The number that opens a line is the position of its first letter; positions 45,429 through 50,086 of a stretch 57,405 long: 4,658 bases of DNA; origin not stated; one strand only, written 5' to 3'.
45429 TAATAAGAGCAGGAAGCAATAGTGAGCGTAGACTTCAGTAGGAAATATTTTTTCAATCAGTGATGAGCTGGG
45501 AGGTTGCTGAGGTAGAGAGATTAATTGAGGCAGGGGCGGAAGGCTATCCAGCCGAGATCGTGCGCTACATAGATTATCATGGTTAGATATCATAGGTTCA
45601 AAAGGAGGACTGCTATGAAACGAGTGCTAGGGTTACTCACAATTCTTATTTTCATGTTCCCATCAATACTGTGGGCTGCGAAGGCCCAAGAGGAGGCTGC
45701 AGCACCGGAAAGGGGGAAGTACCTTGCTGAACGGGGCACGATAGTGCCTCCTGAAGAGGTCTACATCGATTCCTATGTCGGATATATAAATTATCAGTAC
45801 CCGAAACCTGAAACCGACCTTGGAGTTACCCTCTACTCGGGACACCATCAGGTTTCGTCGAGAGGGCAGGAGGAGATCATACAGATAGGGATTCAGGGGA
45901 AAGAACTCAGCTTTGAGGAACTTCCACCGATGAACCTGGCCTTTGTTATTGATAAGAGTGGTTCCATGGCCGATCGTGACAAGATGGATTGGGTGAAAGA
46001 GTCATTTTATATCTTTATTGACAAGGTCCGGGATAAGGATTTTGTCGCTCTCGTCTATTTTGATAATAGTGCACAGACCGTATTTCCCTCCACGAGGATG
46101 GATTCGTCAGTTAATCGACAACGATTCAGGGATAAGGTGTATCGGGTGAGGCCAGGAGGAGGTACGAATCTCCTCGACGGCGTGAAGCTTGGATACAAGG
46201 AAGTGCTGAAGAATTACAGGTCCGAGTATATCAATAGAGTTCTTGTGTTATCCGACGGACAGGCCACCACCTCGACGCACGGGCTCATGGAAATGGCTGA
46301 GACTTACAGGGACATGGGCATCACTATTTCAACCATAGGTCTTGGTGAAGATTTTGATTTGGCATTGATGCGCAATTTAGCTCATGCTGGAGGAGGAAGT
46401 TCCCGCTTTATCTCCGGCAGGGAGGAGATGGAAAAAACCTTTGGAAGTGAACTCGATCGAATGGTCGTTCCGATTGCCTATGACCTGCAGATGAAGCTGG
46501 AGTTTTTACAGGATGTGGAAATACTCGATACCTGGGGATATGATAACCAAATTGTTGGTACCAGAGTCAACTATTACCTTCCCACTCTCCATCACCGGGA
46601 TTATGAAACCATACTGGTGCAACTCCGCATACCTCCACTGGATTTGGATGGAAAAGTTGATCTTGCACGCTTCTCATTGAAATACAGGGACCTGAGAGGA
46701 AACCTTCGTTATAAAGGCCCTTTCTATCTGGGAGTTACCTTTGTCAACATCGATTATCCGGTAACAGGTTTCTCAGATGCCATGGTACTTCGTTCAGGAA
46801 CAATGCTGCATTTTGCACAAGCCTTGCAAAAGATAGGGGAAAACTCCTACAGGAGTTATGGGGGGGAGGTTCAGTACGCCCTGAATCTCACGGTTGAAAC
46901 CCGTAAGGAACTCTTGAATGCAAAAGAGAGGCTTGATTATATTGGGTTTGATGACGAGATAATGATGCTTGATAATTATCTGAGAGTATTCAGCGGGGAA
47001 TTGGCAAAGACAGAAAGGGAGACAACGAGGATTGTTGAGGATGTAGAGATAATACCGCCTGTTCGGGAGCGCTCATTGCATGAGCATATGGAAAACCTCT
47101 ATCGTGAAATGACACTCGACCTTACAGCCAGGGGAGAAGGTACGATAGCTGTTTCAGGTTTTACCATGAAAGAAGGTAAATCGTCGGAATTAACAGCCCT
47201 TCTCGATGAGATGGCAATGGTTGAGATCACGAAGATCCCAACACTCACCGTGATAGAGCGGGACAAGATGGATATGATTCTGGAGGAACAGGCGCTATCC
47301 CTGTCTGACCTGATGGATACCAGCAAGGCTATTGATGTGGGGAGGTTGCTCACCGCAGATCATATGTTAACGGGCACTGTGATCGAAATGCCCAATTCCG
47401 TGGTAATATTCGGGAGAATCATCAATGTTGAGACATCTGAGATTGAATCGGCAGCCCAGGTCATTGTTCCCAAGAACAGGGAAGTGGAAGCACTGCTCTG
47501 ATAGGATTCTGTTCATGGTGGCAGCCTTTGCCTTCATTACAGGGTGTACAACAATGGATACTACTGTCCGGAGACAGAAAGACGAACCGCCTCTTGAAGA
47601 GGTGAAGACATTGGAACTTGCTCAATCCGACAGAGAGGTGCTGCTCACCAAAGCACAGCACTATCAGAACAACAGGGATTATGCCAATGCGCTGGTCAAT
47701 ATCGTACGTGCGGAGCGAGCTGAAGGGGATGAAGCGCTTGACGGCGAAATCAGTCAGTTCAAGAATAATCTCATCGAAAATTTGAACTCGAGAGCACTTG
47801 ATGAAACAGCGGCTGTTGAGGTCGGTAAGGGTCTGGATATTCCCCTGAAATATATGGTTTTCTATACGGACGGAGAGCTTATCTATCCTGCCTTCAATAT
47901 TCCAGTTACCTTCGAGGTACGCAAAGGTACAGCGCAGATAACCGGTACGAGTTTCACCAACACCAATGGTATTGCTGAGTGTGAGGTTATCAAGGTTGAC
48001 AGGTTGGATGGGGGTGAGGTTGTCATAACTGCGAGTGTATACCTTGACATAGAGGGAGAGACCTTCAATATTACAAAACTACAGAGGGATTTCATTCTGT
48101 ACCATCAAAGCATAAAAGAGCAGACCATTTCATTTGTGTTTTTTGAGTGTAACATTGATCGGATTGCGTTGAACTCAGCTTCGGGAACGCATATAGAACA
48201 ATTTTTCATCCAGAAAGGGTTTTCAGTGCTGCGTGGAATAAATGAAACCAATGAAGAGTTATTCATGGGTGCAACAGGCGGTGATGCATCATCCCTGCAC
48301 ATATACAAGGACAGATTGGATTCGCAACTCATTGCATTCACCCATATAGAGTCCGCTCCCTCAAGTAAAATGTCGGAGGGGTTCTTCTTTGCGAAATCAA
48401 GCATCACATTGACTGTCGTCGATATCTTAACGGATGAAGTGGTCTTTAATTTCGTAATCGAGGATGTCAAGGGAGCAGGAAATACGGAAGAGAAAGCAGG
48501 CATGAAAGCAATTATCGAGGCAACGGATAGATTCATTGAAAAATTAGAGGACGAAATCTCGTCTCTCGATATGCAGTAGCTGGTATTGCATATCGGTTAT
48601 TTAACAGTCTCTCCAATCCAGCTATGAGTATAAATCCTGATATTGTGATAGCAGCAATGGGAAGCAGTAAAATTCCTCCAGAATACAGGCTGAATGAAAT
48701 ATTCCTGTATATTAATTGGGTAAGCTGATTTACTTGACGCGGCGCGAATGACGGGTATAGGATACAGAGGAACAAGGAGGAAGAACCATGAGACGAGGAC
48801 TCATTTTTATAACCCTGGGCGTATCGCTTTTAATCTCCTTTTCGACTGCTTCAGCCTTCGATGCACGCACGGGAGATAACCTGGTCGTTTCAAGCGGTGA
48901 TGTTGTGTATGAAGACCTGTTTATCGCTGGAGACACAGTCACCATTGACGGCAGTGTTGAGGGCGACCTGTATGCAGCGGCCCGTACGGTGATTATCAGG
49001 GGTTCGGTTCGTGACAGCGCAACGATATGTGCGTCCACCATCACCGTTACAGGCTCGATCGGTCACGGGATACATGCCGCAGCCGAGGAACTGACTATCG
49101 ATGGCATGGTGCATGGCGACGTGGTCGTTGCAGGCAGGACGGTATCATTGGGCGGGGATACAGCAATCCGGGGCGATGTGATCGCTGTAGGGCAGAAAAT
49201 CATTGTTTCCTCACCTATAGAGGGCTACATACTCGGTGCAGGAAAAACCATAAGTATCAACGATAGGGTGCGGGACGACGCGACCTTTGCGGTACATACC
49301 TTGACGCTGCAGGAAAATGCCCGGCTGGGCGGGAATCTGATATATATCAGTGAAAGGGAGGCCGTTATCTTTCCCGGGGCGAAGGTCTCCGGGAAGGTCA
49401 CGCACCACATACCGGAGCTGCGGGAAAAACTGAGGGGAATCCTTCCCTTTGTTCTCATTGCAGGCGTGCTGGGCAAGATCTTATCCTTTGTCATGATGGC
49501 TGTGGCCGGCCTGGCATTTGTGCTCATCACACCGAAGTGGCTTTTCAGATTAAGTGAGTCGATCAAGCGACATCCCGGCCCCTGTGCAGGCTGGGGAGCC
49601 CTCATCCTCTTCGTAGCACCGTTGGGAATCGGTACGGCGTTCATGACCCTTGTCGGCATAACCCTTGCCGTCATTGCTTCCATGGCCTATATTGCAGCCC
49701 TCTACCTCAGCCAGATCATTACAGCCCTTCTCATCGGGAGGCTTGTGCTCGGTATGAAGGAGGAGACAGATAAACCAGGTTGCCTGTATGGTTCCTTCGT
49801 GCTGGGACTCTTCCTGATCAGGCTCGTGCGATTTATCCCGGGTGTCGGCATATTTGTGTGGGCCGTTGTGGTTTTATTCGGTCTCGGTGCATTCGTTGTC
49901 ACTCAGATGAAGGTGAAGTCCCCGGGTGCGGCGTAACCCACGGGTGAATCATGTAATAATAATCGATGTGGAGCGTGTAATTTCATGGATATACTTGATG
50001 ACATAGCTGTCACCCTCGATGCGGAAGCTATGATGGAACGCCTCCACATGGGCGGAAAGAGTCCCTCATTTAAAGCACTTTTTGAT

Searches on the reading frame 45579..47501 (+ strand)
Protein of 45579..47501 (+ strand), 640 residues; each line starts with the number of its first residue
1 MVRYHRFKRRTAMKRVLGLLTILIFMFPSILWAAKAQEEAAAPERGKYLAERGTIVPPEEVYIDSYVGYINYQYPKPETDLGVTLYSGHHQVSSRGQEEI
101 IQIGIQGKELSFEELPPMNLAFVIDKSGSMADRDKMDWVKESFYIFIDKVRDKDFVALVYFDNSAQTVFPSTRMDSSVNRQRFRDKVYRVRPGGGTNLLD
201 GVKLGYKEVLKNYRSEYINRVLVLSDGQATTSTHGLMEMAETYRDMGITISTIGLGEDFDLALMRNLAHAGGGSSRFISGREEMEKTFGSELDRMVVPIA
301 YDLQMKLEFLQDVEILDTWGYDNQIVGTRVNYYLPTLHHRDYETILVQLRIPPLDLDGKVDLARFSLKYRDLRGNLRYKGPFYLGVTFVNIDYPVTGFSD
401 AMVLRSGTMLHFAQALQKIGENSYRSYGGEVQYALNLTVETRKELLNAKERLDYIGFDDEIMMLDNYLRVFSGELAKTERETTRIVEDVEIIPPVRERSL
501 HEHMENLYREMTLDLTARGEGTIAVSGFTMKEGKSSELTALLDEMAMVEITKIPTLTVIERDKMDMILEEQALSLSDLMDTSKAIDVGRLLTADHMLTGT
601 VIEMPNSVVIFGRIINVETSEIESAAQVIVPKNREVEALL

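Call 18: search_protein_families(library=pfam, proteins=[window:45579-47501:+], max_evalue=0.0001)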
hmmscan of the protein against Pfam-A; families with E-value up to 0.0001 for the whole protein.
window:45579-47501:+ (640 aa): 5 families
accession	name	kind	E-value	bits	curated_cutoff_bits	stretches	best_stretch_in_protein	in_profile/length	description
PF00092.34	VWA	-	8.3e-17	62.4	23.8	1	119-272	1-155/174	von Willebrand factor type A domain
PF13768.12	VWA_3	-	2.2e-14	54.2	27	1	119-277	2-155/155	von Willebrand factor type A domain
PF13519.12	VWA_2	-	2.6e-11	44.5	27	1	121-228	2-107/107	von Willebrand factor type A domain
PF17680.6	FlgO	-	6.7e-07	29.7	22.6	1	506-634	6-129/130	FlgO protein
PF03783.19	CsgG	-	1.7e-06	27.9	20.8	1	520-604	9-101/210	Curli production assembly/transport component CsgG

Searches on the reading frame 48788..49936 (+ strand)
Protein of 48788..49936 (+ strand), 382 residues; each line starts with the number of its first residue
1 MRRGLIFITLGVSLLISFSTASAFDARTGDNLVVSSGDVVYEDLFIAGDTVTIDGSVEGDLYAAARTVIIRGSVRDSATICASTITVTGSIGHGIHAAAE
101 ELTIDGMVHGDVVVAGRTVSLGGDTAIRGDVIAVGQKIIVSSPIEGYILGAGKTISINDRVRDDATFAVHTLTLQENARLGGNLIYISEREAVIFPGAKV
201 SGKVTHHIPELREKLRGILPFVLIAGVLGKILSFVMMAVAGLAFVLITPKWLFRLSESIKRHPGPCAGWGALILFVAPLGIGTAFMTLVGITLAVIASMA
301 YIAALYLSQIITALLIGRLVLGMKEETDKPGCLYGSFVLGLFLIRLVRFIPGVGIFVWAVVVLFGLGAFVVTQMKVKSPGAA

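Call 18: search_protein_families(library=pfam, proteins=[window:48788-49936:+], max_evalue=0.0001)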
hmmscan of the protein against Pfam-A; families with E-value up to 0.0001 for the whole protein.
window:48788-49936:+ (382 aa): 1 family
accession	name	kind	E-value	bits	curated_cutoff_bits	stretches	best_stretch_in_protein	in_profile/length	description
PF04519.19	Bactofilin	-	3.2e-06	27.7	27.9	0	98-184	15-97/98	Polymer-forming cytoskeletal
